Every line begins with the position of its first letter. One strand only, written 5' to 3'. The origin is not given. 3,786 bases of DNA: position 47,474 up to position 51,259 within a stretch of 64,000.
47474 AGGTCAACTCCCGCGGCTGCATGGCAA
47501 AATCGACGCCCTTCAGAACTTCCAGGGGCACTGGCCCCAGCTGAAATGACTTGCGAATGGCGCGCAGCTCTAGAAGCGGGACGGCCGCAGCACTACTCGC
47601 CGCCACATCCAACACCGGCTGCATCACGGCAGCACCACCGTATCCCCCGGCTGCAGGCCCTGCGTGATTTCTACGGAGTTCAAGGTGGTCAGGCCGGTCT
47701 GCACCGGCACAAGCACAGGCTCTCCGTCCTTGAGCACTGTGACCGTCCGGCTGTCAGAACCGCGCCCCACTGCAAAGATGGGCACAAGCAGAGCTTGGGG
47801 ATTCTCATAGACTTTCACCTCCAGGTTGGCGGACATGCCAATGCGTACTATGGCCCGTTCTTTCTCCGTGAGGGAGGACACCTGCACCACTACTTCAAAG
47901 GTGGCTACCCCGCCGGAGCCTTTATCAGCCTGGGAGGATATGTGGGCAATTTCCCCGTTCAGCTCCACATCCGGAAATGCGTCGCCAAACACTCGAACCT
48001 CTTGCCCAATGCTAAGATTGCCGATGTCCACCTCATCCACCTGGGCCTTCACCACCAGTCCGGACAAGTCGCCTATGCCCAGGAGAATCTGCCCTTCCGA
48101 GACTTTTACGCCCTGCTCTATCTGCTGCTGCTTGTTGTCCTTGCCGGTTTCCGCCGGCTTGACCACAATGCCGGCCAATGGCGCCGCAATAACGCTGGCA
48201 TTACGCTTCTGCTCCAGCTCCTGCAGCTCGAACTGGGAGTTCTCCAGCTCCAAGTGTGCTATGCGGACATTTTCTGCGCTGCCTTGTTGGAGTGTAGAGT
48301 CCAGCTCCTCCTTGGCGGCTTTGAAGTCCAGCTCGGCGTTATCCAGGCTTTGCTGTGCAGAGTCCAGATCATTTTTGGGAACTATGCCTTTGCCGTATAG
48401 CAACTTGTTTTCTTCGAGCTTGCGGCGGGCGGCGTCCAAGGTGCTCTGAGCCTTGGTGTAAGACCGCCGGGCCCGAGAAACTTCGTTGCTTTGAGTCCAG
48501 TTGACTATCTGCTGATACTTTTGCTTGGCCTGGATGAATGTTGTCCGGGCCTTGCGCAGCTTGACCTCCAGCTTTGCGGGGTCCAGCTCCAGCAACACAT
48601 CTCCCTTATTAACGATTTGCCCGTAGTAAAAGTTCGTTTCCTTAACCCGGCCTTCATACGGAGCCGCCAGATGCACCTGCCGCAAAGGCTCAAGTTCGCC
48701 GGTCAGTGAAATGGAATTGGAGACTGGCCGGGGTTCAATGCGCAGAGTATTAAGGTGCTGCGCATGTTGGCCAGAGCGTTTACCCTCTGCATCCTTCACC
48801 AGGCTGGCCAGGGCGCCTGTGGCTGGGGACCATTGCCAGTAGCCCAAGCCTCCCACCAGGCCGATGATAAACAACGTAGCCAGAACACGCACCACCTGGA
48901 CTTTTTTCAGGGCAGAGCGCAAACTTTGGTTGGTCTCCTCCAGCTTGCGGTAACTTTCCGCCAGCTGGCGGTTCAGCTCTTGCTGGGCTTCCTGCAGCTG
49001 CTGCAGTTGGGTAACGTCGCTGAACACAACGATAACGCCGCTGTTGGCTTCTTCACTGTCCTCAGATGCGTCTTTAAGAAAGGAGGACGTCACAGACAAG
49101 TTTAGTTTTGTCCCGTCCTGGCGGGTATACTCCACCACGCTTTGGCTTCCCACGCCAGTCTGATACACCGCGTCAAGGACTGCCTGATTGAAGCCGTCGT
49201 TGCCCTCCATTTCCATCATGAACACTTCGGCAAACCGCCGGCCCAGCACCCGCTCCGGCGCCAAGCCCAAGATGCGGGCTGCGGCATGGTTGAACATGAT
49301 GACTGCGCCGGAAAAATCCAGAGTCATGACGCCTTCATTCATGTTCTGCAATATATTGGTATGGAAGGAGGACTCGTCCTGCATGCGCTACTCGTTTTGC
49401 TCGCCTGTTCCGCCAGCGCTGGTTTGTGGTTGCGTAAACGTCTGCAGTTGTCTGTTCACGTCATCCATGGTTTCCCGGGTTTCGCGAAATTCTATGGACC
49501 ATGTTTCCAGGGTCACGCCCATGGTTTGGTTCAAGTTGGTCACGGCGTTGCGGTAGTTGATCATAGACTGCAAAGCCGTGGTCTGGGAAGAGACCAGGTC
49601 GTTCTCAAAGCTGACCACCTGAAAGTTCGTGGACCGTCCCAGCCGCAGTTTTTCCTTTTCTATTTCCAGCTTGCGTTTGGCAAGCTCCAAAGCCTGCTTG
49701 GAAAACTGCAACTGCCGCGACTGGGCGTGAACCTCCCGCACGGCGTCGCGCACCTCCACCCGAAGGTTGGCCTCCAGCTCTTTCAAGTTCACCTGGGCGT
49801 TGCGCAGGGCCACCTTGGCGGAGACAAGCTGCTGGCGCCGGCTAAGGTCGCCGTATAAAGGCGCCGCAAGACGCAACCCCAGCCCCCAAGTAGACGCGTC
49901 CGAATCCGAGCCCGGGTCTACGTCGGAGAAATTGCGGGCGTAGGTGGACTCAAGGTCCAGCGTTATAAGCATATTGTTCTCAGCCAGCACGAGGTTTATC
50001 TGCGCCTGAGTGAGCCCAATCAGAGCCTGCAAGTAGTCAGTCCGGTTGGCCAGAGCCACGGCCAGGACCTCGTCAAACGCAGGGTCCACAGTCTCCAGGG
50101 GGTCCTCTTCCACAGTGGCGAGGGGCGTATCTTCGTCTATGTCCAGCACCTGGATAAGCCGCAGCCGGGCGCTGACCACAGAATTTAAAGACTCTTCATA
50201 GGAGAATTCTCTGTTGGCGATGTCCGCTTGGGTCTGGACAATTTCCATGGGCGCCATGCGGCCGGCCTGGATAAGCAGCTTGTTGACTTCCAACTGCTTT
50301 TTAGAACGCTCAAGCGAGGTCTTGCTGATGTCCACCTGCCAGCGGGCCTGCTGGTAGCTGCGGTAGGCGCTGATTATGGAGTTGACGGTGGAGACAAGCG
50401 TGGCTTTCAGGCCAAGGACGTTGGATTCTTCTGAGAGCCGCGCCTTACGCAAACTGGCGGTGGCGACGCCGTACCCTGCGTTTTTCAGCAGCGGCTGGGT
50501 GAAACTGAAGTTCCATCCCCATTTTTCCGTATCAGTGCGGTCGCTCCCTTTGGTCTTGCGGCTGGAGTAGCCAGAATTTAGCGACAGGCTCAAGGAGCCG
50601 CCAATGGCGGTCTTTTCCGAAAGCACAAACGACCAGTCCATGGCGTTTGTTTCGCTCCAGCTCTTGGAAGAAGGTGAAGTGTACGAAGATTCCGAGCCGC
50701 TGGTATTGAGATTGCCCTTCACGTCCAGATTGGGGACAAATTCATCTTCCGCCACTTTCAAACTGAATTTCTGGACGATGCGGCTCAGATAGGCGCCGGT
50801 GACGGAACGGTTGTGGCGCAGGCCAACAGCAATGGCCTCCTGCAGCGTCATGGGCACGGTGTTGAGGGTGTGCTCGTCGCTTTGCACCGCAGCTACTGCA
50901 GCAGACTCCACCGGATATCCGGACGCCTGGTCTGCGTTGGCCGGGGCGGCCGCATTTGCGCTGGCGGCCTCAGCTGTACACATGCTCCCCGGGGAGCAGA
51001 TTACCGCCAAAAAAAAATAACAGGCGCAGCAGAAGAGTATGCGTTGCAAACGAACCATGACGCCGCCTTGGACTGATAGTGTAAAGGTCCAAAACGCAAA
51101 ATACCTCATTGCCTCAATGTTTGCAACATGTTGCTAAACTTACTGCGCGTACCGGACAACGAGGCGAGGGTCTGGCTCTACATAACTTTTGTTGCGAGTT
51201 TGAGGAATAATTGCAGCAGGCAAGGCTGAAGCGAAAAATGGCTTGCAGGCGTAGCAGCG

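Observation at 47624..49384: Membrane-fusion (HlyD) adaptor carrying a cytoplasmic PAS sensor domain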

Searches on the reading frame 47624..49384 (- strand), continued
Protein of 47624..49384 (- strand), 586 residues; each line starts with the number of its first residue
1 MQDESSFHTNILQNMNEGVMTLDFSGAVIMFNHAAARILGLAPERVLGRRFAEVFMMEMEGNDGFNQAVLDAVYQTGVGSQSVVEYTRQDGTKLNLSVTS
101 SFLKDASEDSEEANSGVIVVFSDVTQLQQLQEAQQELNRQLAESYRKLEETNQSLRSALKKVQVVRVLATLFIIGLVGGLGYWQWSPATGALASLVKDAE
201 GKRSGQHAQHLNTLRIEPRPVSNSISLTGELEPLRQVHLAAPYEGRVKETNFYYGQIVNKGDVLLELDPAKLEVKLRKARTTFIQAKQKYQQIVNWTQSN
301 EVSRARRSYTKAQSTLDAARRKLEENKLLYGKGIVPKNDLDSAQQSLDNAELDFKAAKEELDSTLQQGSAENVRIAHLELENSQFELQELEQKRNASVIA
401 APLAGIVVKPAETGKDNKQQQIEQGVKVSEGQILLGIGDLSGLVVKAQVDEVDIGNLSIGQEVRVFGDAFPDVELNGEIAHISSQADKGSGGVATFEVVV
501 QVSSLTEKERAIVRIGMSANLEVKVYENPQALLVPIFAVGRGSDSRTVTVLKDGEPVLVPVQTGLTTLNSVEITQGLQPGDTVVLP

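Call 50: search_protein_families(library=pfam, proteins=[P0201, P0217, P0215, P0231, L084:3607-4788:+, P0047, P0051], max_evalue=0.001)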
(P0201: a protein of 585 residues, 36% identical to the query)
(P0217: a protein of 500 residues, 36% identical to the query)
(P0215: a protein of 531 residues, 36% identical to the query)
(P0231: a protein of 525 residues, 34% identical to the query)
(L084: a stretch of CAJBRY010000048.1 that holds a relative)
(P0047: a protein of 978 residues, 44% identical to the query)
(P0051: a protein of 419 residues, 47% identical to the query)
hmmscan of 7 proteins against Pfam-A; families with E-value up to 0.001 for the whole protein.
P0201 (585 aa): 6 families
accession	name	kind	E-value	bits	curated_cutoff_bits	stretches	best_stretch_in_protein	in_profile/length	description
PF01590.32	GAF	-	8.6e-14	52.6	22.4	1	4-117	22-131/133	GAF domain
PF16576.10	HlyD_D23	-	2.2e-12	47.2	30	1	339-481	59-187/214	Barrel-sandwich domain of CusB or HlyD membrane-fusion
PF13437.12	HlyD_3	-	4.1e-12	47.2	22.2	1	416-506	13-98/106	HlyD family secretion protein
PF13185.12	GAF_2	-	1.5e-11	45.1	28.6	1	2-119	21-135/136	GAF domain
PF13533.13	Biotin_lipoyl_2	-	3e-05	24.2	29.8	0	240-264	8-32/32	Biotin-lipoyl like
PF13492.12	GAF_3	-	0.00058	20.7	27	0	4-121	22-129/129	GAF domain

P0217 (500 aa): 4 families
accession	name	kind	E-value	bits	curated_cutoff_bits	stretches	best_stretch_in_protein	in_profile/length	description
PF16576.10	HlyD_D23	-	8.2e-11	42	30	1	139-394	19-186/214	Barrel-sandwich domain of CusB or HlyD membrane-fusion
PF13437.12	HlyD_3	-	2.1e-09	38.5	22.2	1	332-412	15-93/106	HlyD family secretion protein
PF13533.13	Biotin_lipoyl_2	-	1.1e-06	28.8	29.8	1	142-171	3-32/32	Biotin-lipoyl like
PF00529.27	CusB_dom_1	-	0.00039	21.1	26.5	0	342-434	12-88/89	Cation efflux system protein CusB domain 1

P0215 (531 aa): 5 families
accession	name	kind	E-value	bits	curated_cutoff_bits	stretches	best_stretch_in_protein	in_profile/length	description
PF13437.12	HlyD_3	-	9.7e-14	52.4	22.2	1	339-445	1-96/106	HlyD family secretion protein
PF16576.10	HlyD_D23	-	1.3e-11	44.7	30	1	163-431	3-191/214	Barrel-sandwich domain of CusB or HlyD membrane-fusion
PF13185.12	GAF_2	-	3.7e-08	34.1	28.6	1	7-55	87-134/136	GAF domain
PF01590.32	GAF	-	5.5e-07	30.6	22.4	1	9-55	88-132/133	GAF domain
PF13492.12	GAF_3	-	0.0001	23.2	27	1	8-58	80-129/129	GAF domain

P0231 (525 aa): 3 families
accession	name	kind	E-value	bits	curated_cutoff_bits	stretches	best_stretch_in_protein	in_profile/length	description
PF13437.12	HlyD_3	-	3.8e-14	53.8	22.2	1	340-440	15-106/106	HlyD family secretion protein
PF16576.10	HlyD_D23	-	6.7e-09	35.8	30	1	156-407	22-191/214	Barrel-sandwich domain of CusB or HlyD membrane-fusion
PF13533.13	Biotin_lipoyl_2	-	0.00031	20.9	29.8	0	157-185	4-32/32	Biotin-lipoyl like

L084:3607-4788:+ (393 aa): 5 families
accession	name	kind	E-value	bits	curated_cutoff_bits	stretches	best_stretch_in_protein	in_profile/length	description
PF07228.17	SpoIIE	-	5.9e-42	144.2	25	1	205-391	2-191/192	Stage II sporulation protein E (SpoIIE)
PF00989.32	PAS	-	1.5e-09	38.3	22.6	1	11-121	5-113/113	PAS fold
PF13426.13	PAS_9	-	1.1e-06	29.3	27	1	18-123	2-103/103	PAS domain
PF13188.13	PAS_8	-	7.5e-06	26.1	21.8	1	11-66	5-57/65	PAS domain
PF08448.16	PAS_4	-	2.4e-05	24.9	23.1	1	13-122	1-106/110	PAS fold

P0047 (978 aa): 8 families
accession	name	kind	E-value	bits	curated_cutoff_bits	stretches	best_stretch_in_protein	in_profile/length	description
PF00676.26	E1_dh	-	3.4e-43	148.2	22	1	261-573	8-293/300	Dehydrogenase E1 component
PF02779.29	Transket_pyr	-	2.4e-41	141.7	27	1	639-832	3-173/174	Transketolase, pyrimidine binding domain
PF16870.10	OxoGdeHyase_C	-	4.8e-38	130.7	27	1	838-974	2-151/151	2-oxoglutarate dehydrogenase C-terminal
PF00989.32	PAS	-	4.3e-12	46.5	22.6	1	8-105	4-101/113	PAS fold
PF13188.13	PAS_8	-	1.7e-06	28.2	21.8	1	7-63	3-56/65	PAS domain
PF13426.13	PAS_9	-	2.2e-06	28.3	27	1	16-124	2-103/103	PAS domain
PF08448.16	PAS_4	-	4.9e-06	27.2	23.1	1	11-126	1-109/110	PAS fold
PF12860.13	PAS_7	-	0.00023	21.8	27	0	11-65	1-56/115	PAS fold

P0051 (419 aa): 8 families
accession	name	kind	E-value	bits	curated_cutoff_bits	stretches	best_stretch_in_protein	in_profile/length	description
PF00211.25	Guanylate_cyc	-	2.6e-22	79.7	21.9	1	157-338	7-176/183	Adenylate and Guanylate cyclase catalytic domain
PF00989.32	PAS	-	2e-12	47.6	22.6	1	8-119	4-113/113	PAS fold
PF08448.16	PAS_4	-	1.3e-11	45.1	23.1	1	12-124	2-110/110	PAS fold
PF13188.13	PAS_8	-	4.1e-07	30.1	21.8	1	6-58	2-55/65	PAS domain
PF13426.13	PAS_9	-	6.9e-07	29.9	27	1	16-121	2-103/103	PAS domain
PF13432.12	TPR_16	-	2.7e-05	25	32.7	1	362-407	1-46/65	Tetratricopeptide repeat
PF12860.13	PAS_7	-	4.3e-05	24.1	27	1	11-127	1-115/115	PAS fold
PF13371.12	TPR_9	-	0.00047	20.6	35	0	356-401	27-72/73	Tetratricopeptide repeat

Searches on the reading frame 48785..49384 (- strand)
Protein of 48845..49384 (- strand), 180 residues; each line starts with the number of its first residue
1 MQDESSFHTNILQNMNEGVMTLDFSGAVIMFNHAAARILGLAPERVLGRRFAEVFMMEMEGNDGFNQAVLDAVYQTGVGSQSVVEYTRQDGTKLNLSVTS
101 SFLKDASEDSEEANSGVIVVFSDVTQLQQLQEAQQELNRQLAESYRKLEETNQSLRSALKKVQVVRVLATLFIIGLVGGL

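Call 18: search_solved_structures(query=window:48845-49384:-, max_evalue=0.01, show_alignments=3)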
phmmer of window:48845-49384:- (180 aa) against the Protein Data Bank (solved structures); distinct sequences matched with E-value up to 0.01: 5.
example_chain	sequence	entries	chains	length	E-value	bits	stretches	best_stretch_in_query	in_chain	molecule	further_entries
3a0r_A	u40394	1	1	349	7.8e-05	26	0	6-57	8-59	Sensor protein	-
9rc0_A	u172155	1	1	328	0.00062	23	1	11-151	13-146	HD domain/sensory box protein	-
1d06_A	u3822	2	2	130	0.00069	22.9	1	10-99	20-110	nitrogen fixation regulatory protein fixL | FIXL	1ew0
4mn5_A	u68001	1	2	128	0.0035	20.6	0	9-60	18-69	Sensor protein kinase WalK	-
7duc_A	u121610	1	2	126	0.0097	19.2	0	9-60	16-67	Sensor protein kinase WalK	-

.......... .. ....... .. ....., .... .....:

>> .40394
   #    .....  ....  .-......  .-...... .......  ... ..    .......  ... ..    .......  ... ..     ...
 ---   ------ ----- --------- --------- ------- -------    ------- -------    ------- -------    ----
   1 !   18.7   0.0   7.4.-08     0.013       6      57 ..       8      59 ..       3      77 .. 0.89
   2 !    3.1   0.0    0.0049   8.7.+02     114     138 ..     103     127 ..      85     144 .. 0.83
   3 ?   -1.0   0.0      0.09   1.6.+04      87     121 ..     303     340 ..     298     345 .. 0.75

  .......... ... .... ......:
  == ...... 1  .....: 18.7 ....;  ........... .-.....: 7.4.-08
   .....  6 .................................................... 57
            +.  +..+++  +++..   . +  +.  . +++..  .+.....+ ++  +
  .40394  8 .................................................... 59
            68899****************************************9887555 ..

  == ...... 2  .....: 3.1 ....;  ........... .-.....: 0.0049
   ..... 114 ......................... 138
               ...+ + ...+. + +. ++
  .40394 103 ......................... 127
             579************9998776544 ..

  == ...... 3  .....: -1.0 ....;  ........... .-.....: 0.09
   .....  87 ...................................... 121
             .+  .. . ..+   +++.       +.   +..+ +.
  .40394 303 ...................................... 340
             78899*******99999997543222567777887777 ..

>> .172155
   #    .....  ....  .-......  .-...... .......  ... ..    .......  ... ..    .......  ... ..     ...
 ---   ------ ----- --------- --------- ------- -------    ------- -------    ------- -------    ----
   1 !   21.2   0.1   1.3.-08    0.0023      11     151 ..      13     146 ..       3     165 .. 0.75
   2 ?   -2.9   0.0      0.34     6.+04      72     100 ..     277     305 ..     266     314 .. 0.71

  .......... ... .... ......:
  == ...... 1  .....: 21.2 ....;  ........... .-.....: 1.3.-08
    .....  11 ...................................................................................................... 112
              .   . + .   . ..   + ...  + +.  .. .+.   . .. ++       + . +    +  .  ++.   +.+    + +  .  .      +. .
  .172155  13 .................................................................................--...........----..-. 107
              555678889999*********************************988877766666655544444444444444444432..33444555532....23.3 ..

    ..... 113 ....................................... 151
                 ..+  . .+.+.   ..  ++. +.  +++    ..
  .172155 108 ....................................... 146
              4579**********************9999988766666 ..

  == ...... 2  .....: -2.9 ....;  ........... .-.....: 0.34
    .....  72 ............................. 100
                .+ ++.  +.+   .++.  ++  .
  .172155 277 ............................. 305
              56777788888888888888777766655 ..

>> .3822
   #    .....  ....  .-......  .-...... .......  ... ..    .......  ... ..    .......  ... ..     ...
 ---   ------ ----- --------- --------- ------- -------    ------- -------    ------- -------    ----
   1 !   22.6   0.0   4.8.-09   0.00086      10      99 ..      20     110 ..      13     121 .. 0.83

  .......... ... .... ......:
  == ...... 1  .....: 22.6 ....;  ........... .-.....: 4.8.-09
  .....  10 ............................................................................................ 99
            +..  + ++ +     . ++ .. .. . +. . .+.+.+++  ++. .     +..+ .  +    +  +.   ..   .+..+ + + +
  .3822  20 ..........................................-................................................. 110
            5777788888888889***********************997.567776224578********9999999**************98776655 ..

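Call 33: predict_structure(alignment_id=A2)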
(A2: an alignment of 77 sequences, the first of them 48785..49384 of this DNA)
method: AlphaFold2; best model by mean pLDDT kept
length: 200 residues; sequences in the alignment: 77
mean_pLDDT: 89.6   pTM: 0.69
mean pLDDT of the five models: 89.6, 89.4, 89.1, 88.9, 88.9
residues with pLDDT >= 90: 146; 70-90: 32; 50-70: 21; < 50: 1
segments of 3 or more residues with pLDDT < 50: none
pLDDT, mean of each block of 10 residues (from residue 1): 80 95 95 97 97 89 95 85 96 97 80 83 97 97 98 96 97 95 70 53
secondary structure, 60 per line:
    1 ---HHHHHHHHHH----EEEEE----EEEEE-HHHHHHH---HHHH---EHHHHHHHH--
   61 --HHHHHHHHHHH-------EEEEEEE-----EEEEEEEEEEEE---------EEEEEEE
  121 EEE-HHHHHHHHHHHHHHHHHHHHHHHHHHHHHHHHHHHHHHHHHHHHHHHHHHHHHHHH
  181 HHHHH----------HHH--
elements in order: H4-13 E18-22 E27-31 H33-39 H43-46 H51-58 H63-73 E81-87 E93-104 E114-123 H125-185

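Call 35: fold_search(model_id=the predicted structure, library=pdb)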
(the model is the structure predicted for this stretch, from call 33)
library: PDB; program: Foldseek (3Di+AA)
matches with E <= 10: 1195; with E <= 0.001: 573
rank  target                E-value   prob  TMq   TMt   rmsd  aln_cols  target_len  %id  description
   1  8a7f_A                5.8e-09  1.00  0.55  0.32   3.8       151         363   19  Crystal structure of a chimeric LOV-Histidine kinase SB2F1-I66R mutant (asymmetrical variant, trigonal form with long  (released 2024-01-10)
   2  7a6p_A                6.1e-09  1.00  0.58  0.75   3.9       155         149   17  Structural determinants underlying the adduct lifetime in a short LOV protein PpSB2-LOV (released 2021-03-10)
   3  8js5_G                7.8e-09  1.00  0.51  0.42   3.8       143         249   22  Dimeric PAS domains of oxygen sensor FixL with ferric unliganded heme (released 2024-06-26)
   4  8a3u                  8.2e-09  1.00  0.55  0.32   4.0       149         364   19  Crystal structure of a chimeric LOV-Histidine kinase SB2F1 (symmetrical variant, trigonal form with short c-axis) (released 2023-12-20)
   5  8a52_A                1.2e-08  1.00  0.55  0.32   4.0       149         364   19  Crystal structure of a chimeric LOV-Histidine kinase SB2F1 (asymmetrical variant, trigonal form with long c-axis) (released 2023-12-27)
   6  8js5_B                1.2e-08  1.00  0.52  0.42   3.5       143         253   20  Dimeric PAS domains of oxygen sensor FixL with ferric unliganded heme (released 2024-06-26)
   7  8a7f_B                1.2e-08  1.00  0.56  0.32   3.7       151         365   19  Crystal structure of a chimeric LOV-Histidine kinase SB2F1-I66R mutant (asymmetrical variant, trigonal form with long  (released 2024-01-10)
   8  8a7h_A                1.2e-08  1.00  0.55  0.32   3.7       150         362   19  Crystal structure of a chimeric LOV-Histidine kinase SB2F1-I66R mutant (light state; asymmetrical variant, trigonal fo (released 2024-01-10)
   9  6gg9_C                1.5e-08  1.00  0.53  0.75   3.8       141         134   16  Crystal structures of a short blue light photoreceptor protein PpSB1-LOV mutant (dark state) - R61H/R66I (released 2018-07-25)
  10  5luv_A                1.6e-08  1.00  0.53  0.75   3.9       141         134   17  Short LOV protein W619_1 in apo-state (released 2017-02-22)
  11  7r5n_B                1.7e-08  1.00  0.53  0.67   5.2       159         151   21  Crystal structure of the full-length short LOV protein PF5-LOV from Pseudomonas fluorescens (dark state) (released 2023-08-23)
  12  8js5_A                2.2e-08  1.00  0.53  0.43   3.4       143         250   20  Dimeric PAS domains of oxygen sensor FixL with ferric unliganded heme (released 2024-06-26)
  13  7yx0_A                2.5e-08  1.00  0.50  0.58   5.0       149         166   15  Crystal structure of the full-length short LOV protein SBW25-LOV from Pseudomonas fluorescens (light state) (released 2023-05-24)
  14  4gcz_B                3.0e-08  1.00  0.56  0.32   3.8       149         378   17  Structure of a blue-light photoreceptor (released 2013-06-19)
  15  5luv_B                3.4e-08  1.00  0.53  0.70   3.7       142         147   15  Short LOV protein W619_1 in apo-state (released 2017-02-22)
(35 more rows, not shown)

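Call 52: search_solved_structures(query=A2, max_evalue=0.001, show_alignments=2)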
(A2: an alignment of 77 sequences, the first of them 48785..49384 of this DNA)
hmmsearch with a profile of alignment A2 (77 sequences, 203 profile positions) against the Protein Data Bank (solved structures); distinct sequences matched with E-value up to 0.001: 20.
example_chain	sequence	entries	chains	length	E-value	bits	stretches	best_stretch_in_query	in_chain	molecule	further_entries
3a0r_A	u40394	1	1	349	5.2e-09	39.1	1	5-134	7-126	Sensor protein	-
4mn5_A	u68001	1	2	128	7.1e-08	35.4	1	8-127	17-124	Sensor protein kinase WalK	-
7duc_A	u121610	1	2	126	2.1e-07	33.9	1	8-123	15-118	Sensor protein kinase WalK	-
4i5s_A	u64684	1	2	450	5.1e-07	32.6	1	4-146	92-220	Putative histidine kinase CovS; VicK-like protein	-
4mn6_A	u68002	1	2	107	5.5e-07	32.5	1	10-63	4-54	Sensor protein kinase WalK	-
5xgb_A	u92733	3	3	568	3.3e-05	26.7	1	11-126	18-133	Uncharacterized protein | Uncharacterized protein PA0861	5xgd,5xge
5fq1_A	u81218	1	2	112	3.8e-05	26.5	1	9-47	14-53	HISTIDINE KINASE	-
8bjp_AAA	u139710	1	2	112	3.9e-05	26.5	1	9-47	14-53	cytoplasmic PAS domain of CitA from Geobacillus thermodenitrificans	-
9cdr_A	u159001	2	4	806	9.3e-05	25.2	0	13-50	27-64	Oxygen sensor protein DosP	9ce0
9bgv_A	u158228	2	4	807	9.3e-05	25.2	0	13-50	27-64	Oxygen sensor protein DosP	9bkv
9wex_A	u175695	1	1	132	0.0001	25.1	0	1-42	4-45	Sensor histidine kinase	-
9clo_A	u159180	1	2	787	0.00011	25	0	14-50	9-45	Oxygen sensor protein DosP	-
9cmf_A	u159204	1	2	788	0.00011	25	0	14-50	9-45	Oxygen sensor protein DosP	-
9rc0_A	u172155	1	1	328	0.00016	24.5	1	3-137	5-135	HD domain/sensory box protein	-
4lrx_C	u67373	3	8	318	0.00019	24.2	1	9-55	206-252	PTS-dependent dihydroxyacetone kinase operon regulatory protein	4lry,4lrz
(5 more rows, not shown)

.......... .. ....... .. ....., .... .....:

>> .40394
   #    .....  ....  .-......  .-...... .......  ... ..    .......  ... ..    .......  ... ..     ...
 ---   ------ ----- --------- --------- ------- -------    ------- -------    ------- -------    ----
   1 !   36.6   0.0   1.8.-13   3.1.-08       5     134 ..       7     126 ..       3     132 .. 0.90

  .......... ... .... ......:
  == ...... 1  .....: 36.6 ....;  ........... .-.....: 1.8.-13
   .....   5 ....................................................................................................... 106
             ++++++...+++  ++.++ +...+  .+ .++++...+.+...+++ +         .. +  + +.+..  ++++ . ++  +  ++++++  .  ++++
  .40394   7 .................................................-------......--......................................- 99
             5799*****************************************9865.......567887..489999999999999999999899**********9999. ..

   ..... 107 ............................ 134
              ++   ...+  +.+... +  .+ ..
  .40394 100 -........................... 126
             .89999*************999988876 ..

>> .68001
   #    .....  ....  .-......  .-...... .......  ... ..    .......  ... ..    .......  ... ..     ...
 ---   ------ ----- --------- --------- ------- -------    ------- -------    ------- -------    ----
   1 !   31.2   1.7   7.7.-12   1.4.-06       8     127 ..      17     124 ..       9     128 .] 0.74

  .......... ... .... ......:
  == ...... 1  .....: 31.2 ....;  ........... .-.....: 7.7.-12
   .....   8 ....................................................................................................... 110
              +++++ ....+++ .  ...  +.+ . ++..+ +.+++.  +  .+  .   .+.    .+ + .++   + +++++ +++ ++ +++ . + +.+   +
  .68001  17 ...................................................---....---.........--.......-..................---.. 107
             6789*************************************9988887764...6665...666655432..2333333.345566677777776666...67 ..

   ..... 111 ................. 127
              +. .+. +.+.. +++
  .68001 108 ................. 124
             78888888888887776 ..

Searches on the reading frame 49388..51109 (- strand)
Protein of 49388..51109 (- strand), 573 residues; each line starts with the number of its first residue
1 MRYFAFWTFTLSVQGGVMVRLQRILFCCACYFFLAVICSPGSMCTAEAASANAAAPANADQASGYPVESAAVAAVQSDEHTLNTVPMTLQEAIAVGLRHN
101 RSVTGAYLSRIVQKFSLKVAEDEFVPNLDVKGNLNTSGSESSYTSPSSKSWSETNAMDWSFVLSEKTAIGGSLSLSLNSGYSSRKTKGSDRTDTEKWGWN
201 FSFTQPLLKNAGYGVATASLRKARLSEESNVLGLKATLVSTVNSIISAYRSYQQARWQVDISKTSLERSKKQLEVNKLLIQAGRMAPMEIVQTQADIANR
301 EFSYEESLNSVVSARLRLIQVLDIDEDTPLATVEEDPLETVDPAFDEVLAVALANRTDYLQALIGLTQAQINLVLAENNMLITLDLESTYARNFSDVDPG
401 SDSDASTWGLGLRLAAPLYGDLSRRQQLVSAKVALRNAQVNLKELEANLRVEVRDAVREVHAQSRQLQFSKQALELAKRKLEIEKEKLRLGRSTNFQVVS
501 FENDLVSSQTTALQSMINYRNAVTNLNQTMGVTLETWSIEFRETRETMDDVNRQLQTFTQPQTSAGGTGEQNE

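Call 3: search_protein_families(library=pfam, proteins=[window:49388-51109:-], max_evalue=0.01)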
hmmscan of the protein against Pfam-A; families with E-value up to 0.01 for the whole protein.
window:49388-51109:- (573 aa): 1 family
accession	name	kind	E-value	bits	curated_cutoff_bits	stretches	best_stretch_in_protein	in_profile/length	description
PF02321.23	OEP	-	7e-41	140.5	22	2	345-531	1-187/187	Outer membrane efflux protein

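Call 4: search_protein_families(library=ncbifam, proteins=[window:49388-51109:-], max_evalue=0.01)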
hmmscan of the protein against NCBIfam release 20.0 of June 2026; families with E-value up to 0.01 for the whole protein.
window:49388-51109:- (573 aa): 2 families
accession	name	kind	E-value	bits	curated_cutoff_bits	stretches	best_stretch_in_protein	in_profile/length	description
TIGR01844.1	type_I_sec_TolC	subfamily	6.8e-22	78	225.15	1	173-532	44-399/414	TolC family outer membrane protein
TIGR01845.1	outer_NodT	subfamily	2e-18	66.5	210.05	1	213-531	139-458/460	efflux transporter outer membrane subunit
